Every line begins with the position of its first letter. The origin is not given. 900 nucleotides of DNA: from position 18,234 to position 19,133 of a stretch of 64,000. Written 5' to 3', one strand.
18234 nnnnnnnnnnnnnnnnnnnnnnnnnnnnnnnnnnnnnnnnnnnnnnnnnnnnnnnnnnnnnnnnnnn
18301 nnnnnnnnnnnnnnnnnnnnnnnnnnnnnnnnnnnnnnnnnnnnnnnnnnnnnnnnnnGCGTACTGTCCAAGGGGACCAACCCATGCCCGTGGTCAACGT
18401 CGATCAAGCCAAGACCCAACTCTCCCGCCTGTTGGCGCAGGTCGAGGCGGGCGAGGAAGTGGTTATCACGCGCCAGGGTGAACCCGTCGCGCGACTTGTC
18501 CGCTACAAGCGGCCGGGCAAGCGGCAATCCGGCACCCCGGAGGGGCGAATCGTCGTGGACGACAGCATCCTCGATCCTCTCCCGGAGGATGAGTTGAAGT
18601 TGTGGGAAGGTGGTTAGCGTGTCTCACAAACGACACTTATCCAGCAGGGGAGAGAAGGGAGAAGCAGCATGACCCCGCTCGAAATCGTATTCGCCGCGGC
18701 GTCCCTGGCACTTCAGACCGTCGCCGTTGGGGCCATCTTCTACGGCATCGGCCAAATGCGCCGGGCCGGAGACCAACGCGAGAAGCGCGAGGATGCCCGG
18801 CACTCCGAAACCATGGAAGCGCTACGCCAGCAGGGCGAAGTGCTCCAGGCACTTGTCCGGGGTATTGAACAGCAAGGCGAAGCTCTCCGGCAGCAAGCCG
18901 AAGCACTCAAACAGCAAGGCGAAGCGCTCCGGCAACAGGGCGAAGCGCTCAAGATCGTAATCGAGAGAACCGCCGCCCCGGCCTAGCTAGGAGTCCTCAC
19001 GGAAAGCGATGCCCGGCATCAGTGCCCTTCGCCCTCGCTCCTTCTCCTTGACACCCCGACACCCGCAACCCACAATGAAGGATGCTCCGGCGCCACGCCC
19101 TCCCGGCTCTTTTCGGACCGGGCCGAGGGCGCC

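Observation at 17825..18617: Three different antitoxin genes in tandem with no toxin genes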

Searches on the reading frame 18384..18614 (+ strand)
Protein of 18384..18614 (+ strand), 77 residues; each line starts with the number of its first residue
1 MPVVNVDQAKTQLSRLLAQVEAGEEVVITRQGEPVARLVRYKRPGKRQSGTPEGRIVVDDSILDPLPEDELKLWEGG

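Call 3: search_protein_families(library=pfam, max_evalue=1, proteins=[window:18384-18614:+])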
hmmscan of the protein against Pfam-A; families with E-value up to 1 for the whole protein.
window:18384-18614:+ (77 aa): 3 families
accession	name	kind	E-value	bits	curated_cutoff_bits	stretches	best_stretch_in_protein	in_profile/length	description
PF02604.26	PhdYeFM_antitox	-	8e-12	45.2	29.8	1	1-43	1-44/74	Antitoxin Phd_YefM, type II toxin-antitoxin system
PF21571.2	ArgZ-like_C_1st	-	0.097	13.1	27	1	5-40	23-59/84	Arginine dihydrolase ArgZ-like, C-terminal, first region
PF10310.14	DUF5427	-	0.13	11.7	25.1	1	10-38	227-255/461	Family of unknown function (DUF5427)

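Call 4: search_protein_families(library=ncbifam, max_evalue=1, proteins=[window:18384-18614:+])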
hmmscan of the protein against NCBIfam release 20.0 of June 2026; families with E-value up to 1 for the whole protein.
window:18384-18614:+ (77 aa): 1 family
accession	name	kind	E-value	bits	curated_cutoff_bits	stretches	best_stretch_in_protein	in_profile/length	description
TIGR01552.1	phd_fam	subfamily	1.2e-08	34.1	20.8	1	4-39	2-37/53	type II toxin-antitoxin system prevent-host-death family antitoxin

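Call 9: find_encoding_contigs(protein=window:18384-18614:+, flank=6000, max_places=8)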
Protein window:18384-18614:+ (77 aa): 4 contigs read that carry it; 2 places shown.
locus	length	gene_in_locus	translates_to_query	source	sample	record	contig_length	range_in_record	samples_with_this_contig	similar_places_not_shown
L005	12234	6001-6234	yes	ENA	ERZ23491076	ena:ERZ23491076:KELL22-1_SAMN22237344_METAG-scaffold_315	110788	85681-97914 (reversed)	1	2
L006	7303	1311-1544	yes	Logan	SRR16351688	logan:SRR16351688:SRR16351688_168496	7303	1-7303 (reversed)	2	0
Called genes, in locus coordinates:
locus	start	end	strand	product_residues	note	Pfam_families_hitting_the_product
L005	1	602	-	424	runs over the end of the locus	PF01546:Peptidase_M20, PF07687:M20_dimer (weak)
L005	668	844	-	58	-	-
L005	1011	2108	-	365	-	PF04909:Amidohydro_2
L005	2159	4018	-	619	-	PF04434:SWIM (weak)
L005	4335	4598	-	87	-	PF02604:PhdYeFM_antitox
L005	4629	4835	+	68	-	-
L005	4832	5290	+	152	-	-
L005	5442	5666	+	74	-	PF05509:TraY, PF19807:DUF6290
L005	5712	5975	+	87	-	PF04221:RelB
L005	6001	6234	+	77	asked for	PF02604:PhdYeFM_antitox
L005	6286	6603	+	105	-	-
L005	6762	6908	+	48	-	-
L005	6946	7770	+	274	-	PF07719:TPR_2 (faint), PF14559:TPR_19 (faint)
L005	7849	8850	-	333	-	PF13424:TPR_12 (faint), PF03544:TonB_C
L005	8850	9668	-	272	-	PF03446:NAD_binding_2 (weak), PF03807:F420_oxidored, PF14748:P5CR_dimer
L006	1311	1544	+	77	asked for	PF02604:PhdYeFM_antitox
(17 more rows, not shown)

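Call 24: find_homologous_proteins(query=window:18384-18614:+, max_evalue=0.00001)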
Query window:18384-18614:+ (77 aa): 994 proteins with E <= 0.00001 among 1026 candidates; the best 120 are listed.
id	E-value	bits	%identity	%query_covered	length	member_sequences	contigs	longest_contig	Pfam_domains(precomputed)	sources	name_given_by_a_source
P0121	3.7e-31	124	81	100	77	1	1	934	PF02604.27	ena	-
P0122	1.0e-30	123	79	100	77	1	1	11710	PF02604.27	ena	-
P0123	1.1e-30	123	84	99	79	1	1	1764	PF02604.27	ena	-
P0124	1.1e-30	123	84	99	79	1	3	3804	PF02604.27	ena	-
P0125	1.3e-30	122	80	99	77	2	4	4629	PF02604.27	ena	-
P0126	1.8e-30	122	83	99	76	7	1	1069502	PF02604.27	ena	-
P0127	4.9e-30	120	83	99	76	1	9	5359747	PF02604.27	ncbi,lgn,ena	-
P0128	4.9e-30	120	83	99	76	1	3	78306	PF02604.27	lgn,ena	-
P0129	6.7e-30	120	82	99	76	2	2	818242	PF02604.27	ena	-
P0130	6.7e-30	120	82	99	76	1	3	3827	PF02604.27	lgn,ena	-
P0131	7.6e-30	120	80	99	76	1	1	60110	PF02604.27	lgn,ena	-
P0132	1.4e-29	119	80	99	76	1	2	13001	PF02604.27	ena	-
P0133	1.5e-29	119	78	100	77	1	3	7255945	PF02604.27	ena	-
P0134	1.8e-29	119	82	99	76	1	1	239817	PF02604.27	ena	-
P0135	1.8e-29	119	82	99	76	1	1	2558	PF02604.27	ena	-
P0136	1.9e-29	119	82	99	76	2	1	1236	PF02604.27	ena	-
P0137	2.5e-29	118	82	99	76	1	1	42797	PF02604.27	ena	-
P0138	2.5e-29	118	82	99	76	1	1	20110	PF02604.27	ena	-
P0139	2.7e-29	118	82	99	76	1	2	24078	PF02604.27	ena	-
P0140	3.5e-29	118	82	99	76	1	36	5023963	PF02604.27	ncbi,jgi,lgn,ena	jgi:prevent-host-death family protein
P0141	3.5e-29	118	80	99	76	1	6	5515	PF02604.27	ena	-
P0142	4.8e-29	117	80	99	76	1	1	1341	PF02604.27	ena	-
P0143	5.0e-29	117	80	99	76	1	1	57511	PF02604.27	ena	-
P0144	5.2e-29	117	74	100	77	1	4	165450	PF02604.27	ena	-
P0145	5.3e-29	117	78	99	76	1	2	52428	PF02604.27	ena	-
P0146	6.7e-29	117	80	99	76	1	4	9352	PF02604.27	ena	-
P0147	7.0e-29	117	80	99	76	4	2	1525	PF02604.27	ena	-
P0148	7.0e-29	117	80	99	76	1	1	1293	PF02604.27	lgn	-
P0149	9.3e-29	116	78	99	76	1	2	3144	PF02604.27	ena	-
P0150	9.5e-29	116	80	99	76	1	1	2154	PF02604.27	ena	-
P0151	1.3e-28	116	80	99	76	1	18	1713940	PF02604.27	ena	-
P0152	1.4e-28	116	79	99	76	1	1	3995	PF02604.27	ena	-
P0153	1.8e-28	115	79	99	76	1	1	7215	PF02604.27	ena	-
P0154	1.8e-28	115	78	100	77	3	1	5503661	PF02604.27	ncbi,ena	-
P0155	1.9e-28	115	79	99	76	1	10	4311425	PF02604.27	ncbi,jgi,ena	-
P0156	1.9e-28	115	75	100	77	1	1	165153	PF02604.27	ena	-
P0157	2.0e-28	115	79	99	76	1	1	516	PF02604.27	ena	-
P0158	2.6e-28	115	74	99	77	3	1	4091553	PF02604.27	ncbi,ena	-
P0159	2.7e-28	115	79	99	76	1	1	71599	PF02604.27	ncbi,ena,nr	ncbi:MAG: type II toxin-antitoxin system prevent-host-death family antitoxin [Deltaproteobacteria ba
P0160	3.5e-28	115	78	99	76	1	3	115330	PF02604.27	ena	-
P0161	3.5e-28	115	79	99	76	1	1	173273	PF02604.27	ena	-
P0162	3.5e-28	115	79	99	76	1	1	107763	PF02604.27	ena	-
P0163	3.6e-28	115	79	99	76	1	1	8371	PF02604.27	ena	-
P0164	3.6e-28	114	78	99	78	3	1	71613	PF02604.27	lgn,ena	-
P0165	3.6e-28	114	78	99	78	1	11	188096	PF02604.27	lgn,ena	-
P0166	3.6e-28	114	76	99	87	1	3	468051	PF02604.27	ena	-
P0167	3.9e-28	114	81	96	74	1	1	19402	PF02604.27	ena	-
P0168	3.9e-28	114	77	100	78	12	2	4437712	PF02604.27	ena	-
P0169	4.7e-28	114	76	99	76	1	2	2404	PF02604.27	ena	-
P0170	5.0e-28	114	75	99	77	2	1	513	PF02604.27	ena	-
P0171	5.3e-28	114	76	99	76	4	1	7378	PF02604.27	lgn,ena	-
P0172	5.5e-28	114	93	79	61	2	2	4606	PF02604.27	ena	-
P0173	5.8e-28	114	77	100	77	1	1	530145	PF02604.27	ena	-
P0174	6.0e-28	114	74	99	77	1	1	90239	PF02604.27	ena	-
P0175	6.0e-28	114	74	100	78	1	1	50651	PF02604.27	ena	-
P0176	7.0e-28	114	76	99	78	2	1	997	PF02604.27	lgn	-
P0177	8.7e-28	113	78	99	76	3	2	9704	PF02604.27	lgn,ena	-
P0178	9.7e-28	113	76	99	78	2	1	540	PF02604.27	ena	-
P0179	9.9e-28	113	76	99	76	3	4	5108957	PF02604.27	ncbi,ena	-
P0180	1.0e-27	113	74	99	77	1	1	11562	PF02604.27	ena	-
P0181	1.0e-27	113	75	99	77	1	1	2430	PF02604.27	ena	-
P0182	1.1e-27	113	77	100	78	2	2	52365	PF02604.27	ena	-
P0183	1.1e-27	113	77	100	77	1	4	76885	PF02604.27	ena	-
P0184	1.3e-27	113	72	99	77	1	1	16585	PF02604.27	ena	-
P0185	1.4e-27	113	78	99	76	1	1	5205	PF02604.27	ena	-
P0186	1.4e-27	113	76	99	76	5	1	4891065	PF02604.27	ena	-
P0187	1.5e-27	113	74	100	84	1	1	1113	PF02604.27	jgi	jgi:prevent-host-death family protein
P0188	1.5e-27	112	74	100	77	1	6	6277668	PF02604.27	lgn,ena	-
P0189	1.5e-27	112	74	100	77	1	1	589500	PF02604.27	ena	-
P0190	1.8e-27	112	74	100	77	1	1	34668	PF02604.27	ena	-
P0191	1.9e-27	112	76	99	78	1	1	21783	PF02604.27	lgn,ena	-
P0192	2.0e-27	112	76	99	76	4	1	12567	PF02604.27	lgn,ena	-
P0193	2.0e-27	112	74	99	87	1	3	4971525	PF02604.27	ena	-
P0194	2.2e-27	112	78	99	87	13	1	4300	PF02604.27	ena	-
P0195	2.7e-27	112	73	100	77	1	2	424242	PF02604.27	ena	-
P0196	2.7e-27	112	75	100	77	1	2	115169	PF02604.27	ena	-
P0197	2.8e-27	112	73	100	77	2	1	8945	PF02604.27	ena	-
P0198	3.7e-27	111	74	99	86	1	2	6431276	PF02604.27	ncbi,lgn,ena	-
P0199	3.8e-27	111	74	99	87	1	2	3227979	PF02604.27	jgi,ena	jgi:prevent-host-death family protein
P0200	3.8e-27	111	74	99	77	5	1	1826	PF02604.27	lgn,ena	-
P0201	4.0e-27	111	77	100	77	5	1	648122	PF02604.27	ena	-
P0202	4.1e-27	111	75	100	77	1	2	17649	PF02604.27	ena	-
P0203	4.1e-27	111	77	100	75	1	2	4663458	PF02604.27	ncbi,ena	-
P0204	4.4e-27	111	78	100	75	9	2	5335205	PF02604.27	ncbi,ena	-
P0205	4.4e-27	111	77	97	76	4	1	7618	PF02604.27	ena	-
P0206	4.5e-27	111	78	100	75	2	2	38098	PF02604.27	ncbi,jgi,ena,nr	ncbi:MAG: type II toxin-antitoxin system prevent-host-death family antitoxin [Deltaproteobacteria ba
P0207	4.8e-27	111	76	99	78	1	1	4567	PF02604.27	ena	-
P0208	5.0e-27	111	72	99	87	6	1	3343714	PF02604.27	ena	-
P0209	5.2e-27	111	74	99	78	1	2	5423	PF02604.27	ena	-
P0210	5.2e-27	111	74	99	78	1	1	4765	PF02604.27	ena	-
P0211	5.3e-27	111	75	99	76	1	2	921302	PF02604.27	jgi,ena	-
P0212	5.5e-27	111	74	100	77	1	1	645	PF02604.27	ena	-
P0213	5.7e-27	111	73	100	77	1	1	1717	PF02604.27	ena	-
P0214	5.9e-27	111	72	99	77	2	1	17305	PF02604.27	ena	-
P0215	7.2e-27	110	75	100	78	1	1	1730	PF02604.27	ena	-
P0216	7.3e-27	110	72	99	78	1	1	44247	PF02604.27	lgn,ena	-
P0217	8.0e-27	110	74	100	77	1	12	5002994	PF02604.27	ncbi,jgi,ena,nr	ncbi:MAG: type II toxin-antitoxin system prevent-host-death family antitoxin [Thiotrichales bacteriu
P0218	8.3e-27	110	75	100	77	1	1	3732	PF02604.27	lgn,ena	-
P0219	9.9e-27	110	76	99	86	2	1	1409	PF02604.27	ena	-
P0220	9.9e-27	110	74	100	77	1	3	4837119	PF02604.27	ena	-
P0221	1.0e-26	110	75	99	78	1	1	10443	PF02604.27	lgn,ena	-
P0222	1.0e-26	110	71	99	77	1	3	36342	PF02604.27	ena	-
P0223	1.0e-26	110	74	99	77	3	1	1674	PF02604.27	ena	-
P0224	1.0e-26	110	70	99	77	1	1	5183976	PF02604.27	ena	-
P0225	1.2e-26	110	71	100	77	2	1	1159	PF02604.27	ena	-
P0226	1.2e-26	110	81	94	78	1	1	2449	PF02604.27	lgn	-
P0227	1.3e-26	110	72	99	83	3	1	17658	PF02604.27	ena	-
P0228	1.4e-26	109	81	94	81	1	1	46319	PF02604.27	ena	-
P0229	1.4e-26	109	75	99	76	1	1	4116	PF02604.27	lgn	-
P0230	1.5e-26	109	74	99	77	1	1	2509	PF02604.27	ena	-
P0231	1.5e-26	109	76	99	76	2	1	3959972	PF02604.27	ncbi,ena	-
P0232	1.5e-26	109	72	99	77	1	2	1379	PF02604.27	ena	-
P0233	1.5e-26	109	71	100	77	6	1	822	PF02604.27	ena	-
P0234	1.7e-26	109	72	99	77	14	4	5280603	PF02604.27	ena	-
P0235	1.8e-26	109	71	100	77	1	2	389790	PF02604.27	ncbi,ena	-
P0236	2.0e-26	109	74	99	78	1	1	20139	PF02604.27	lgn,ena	-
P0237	2.0e-26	109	73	100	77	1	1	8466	PF02604.27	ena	-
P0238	2.2e-26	109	74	100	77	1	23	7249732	PF02604.27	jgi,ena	-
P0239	2.2e-26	109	71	100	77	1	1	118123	PF02604.27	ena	-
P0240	2.8e-26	109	71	99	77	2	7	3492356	PF02604.27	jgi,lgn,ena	jgi:prevent-host-death family protein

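Call 25: find_encoding_contigs(protein=P0122, flank=6000, max_places=3)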
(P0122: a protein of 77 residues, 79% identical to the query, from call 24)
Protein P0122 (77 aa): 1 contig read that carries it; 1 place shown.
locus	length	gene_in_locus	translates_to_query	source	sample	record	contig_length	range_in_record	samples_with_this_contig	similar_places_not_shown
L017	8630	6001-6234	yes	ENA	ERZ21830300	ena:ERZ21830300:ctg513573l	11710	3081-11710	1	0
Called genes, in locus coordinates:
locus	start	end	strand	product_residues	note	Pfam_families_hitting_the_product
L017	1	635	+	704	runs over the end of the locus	PF05729:NACHT (faint)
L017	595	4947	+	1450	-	-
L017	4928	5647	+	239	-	-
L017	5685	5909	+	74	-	PF01402:RHH_1 (weak), PF05509:TraY (weak), PF19807:DUF6290 (weak)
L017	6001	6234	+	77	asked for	PF02604:PhdYeFM_antitox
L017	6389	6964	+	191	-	-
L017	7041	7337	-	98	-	-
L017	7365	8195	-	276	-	-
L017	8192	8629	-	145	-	?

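Call 26: find_encoding_contigs(protein=P0140, flank=2500, max_places=8)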
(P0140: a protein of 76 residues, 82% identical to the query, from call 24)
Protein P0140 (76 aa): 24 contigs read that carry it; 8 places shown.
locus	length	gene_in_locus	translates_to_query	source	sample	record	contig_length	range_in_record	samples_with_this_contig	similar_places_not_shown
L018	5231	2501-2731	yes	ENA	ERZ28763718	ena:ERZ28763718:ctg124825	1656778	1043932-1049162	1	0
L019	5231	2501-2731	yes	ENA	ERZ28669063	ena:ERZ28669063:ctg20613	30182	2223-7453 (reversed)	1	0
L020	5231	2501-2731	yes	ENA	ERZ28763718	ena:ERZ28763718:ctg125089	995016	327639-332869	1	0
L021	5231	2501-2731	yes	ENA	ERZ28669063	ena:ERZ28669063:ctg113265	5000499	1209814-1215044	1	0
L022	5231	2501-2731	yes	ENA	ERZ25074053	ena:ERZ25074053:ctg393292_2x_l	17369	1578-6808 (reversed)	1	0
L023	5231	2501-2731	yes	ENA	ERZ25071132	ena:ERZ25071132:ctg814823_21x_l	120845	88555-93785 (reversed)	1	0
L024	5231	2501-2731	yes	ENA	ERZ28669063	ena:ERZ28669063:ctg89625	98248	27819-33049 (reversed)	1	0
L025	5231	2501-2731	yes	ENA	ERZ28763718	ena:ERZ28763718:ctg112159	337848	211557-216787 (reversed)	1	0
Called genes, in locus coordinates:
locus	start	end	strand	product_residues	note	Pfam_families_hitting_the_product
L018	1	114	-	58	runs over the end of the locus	-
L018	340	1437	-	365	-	PF04909:Amidohydro_2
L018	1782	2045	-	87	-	PF02604:PhdYeFM_antitox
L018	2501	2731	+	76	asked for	PF02604:PhdYeFM_antitox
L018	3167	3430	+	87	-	PF04221:RelB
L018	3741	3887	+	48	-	-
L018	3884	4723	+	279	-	-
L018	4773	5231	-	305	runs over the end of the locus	PF13424:TPR_12 (weak), PF13103:TonB_2 (faint), PF03544:TonB_C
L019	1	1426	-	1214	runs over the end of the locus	PF24407:HTH_upst_double_PIN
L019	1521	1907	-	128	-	PF05016:ParE_toxin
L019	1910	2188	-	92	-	-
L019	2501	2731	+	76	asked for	PF02604:PhdYeFM_antitox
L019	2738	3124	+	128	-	PF01850:PIN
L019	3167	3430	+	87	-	PF04221:RelB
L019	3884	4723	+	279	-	-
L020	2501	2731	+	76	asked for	PF02604:PhdYeFM_antitox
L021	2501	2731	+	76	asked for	PF02604:PhdYeFM_antitox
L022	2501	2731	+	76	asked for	PF02604:PhdYeFM_antitox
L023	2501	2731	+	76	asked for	PF02604:PhdYeFM_antitox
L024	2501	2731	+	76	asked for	PF02604:PhdYeFM_antitox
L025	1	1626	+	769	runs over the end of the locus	PF14457:Prok-E2_A, PF14464:Prok-JAB (faint)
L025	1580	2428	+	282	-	-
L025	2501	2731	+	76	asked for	PF02604:PhdYeFM_antitox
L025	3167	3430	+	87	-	PF04221:RelB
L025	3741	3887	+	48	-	-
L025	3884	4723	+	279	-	-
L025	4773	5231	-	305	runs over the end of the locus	PF13424:TPR_12 (weak), PF13103:TonB_2 (faint), PF03544:TonB_C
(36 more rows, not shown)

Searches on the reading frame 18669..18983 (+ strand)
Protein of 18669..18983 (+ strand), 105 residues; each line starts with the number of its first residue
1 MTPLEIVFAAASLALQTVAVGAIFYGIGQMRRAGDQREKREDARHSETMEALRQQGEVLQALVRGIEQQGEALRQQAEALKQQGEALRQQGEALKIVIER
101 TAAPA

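Call 3: search_protein_families(library=pfam, max_evalue=1, proteins=[window:18669-18983:+])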
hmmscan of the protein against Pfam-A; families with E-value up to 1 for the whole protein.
window:18669-18983:+ (105 aa): 11 families
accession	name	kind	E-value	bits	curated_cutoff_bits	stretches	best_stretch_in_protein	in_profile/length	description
PF01519.22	DUF16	-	0.0002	22.2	40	1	41-99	32-90/104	Protein of unknown function DUF16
PF15136.11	UPF0449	-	0.019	15.9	27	1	38-90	43-95/98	Uncharacterised protein family UPF0449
PF04108.17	ATG17_like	-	0.031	14.2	43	1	48-96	36-85/355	Autophagy protein ATG17-like domain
PF20253.3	DUF6604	-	0.037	13.9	27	1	31-94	93-155/251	Family of unknown function (DUF6604)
PF04977.20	DivIC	-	0.052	13.8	28.9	1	22-77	8-61/80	Septum formation initiator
PF02183.23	HALZ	-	0.096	13.3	28.1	1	67-96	4-33/43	Homeobox associated leucine zipper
PF17675.6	APG6_N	-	0.13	13.1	45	1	36-92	38-98/132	Apg6 coiled-coil region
PF19745.5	FUT8_N_cat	-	0.14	11.3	27.6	1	31-92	31-96/499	Alpha-(1,6)-fucosyltransferase N- and catalytic domains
PF23884.1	DUF7237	-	0.15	12.7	27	0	21-63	14-54/77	Family of unknown function (DUF7237)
PF13851.11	GAS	-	0.21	11.4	32.3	1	37-93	75-131/200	Growth-arrest specific micro-tubule binding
PF25443.1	ANG-1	-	0.28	11.8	28.5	1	41-99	40-98/105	ANG-1-like domain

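Call 4: search_protein_families(library=ncbifam, max_evalue=1, proteins=[window:18669-18983:+])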
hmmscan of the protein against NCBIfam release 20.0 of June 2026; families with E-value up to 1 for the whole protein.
window:18669-18983:+ (105 aa): 8 families
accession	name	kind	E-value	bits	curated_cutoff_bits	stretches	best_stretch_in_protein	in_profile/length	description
TIGR02131.1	phaP_Bmeg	equivalog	0.04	13.9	109.3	1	48-89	35-77/165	polyhydroxyalkanoic acid inclusion protein PhaP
NF041728.1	BPSL0761_fam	subfamily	0.055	13.5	35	1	47-80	6-38/55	BPSL0761 family protein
NF047664.1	LIMLP_16025_fam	subfamily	0.084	12.9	140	1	50-98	11-58/80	LIMLP_16025 family protein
NF047368.1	collar_FlbB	equivalog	0.084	12.7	110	1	40-99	57-116/193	periplasmic-type flagellar collar protein FlbB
NF047408.1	SA0632_fam_LP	equivalog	0.11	12.1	70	1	59-95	27-63/68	SA0632 family lipoprotein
TIGR04523.1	Mplasa_alph_rch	subfamily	0.35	8.7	270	1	38-98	375-435/745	helix-rich protein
NF038291.1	rep_pAB02_ORF2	subfamily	0.39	11.1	85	1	36-85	48-105/172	plasmid replication DNA-binding protein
NF033829.0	plas_excl_MbeD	equivalog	0.66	10.3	60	0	59-94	33-68/69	MbeD family mobilization/exclusion protein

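Call 23: search_protein_families(library=padloc, max_evalue=0.001, proteins=[window:18669-18983:+])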
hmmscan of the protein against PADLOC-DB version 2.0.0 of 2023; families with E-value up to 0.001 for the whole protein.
window:18669-18983:+ (105 aa): 0 families
